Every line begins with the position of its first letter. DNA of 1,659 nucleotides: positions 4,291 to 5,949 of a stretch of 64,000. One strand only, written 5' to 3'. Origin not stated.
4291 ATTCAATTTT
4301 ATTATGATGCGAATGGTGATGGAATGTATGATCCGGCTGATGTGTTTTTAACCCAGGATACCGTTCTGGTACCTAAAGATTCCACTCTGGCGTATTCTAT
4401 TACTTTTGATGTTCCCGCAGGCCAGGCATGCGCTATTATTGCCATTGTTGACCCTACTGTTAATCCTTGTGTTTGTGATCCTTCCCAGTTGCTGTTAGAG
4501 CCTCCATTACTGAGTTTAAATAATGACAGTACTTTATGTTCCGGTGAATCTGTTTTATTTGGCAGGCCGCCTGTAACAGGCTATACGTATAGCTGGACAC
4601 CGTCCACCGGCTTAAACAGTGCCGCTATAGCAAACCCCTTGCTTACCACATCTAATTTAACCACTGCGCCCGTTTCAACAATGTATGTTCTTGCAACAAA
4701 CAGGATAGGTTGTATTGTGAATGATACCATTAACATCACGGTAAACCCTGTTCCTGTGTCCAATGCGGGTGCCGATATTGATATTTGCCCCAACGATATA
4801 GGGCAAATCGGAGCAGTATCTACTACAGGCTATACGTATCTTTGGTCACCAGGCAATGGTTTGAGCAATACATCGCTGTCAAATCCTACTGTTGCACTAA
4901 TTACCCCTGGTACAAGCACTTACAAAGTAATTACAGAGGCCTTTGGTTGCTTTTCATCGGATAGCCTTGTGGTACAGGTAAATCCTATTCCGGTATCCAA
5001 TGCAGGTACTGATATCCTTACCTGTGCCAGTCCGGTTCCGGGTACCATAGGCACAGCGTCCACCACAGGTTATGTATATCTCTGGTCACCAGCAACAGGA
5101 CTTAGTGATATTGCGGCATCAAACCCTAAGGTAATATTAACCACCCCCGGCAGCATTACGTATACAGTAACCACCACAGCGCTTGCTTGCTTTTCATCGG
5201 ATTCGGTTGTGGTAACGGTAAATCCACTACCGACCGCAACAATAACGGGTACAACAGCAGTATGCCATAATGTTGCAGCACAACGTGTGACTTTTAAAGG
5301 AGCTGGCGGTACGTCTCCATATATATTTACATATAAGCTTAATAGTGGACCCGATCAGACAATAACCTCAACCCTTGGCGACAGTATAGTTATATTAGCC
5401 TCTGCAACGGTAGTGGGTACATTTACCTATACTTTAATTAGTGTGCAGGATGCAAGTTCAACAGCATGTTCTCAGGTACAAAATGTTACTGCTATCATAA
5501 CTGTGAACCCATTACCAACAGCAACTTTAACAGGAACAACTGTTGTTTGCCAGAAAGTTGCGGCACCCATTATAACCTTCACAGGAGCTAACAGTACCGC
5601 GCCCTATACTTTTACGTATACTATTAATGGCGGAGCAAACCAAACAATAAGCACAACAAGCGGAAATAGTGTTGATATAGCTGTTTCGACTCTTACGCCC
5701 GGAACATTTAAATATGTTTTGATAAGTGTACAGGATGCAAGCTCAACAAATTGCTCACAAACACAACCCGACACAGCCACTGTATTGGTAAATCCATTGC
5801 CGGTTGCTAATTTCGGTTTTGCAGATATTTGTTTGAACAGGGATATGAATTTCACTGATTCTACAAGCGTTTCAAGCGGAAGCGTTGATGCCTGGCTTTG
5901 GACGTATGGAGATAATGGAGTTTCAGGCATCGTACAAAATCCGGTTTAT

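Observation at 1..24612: Tandem array of three giant paralogous T9SS type-B surface proteins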

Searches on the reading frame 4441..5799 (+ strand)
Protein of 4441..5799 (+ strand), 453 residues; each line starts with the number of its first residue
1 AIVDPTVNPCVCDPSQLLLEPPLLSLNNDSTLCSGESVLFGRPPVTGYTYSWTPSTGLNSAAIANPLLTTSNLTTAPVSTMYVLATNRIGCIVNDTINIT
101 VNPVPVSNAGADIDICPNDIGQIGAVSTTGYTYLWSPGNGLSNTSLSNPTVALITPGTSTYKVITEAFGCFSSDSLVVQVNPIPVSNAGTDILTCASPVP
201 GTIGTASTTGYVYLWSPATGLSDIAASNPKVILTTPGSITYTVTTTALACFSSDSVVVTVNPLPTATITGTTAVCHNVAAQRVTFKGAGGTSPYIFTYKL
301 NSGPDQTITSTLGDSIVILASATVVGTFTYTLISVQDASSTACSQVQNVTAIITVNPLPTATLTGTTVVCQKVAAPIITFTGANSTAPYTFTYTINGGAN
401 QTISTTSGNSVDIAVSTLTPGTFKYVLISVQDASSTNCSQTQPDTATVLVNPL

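Call 53: search_protein_families(library=pfam, proteins=[window:4441-5799:+], max_evalue=10)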
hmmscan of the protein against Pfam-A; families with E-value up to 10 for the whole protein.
window:4441-5799:+ (453 aa): 7 families
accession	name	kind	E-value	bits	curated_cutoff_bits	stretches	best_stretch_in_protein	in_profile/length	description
PF24527.1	Ig-like_Pom152_9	-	0.00026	21.6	27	2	385-440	24-73/80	Nucleoporin pom152-like, ninth immunoglobulin-like domain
PF23664.1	Ig_Pom152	-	0.006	17.3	27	1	380-441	30-92/106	Nucleoporin pom152-like, immunoglobulin-like domain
PF22433.2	MtxA_IG-like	-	0.012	15.9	26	1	387-435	23-70/83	Magnetotaxis protein MtxA, Immunoglobulin-like domain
PF13648.12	Lipocalin_4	-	0.015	16.7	22.4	1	382-424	45-88/89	Lipocalin-like domain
PF24312.1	Ig-like_POM152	-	0.021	15.6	27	1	380-433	29-77/89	Nucleoporin POM152, Ig-like domain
PF22184.2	CBM_56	-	0.022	15.4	27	1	378-418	13-54/75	Carbohydrate binding module family 56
PF20641.3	TAF1C_beta-prop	-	0.12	12.8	27.1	1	193-230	35-72/138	TAF1C, beta-propeller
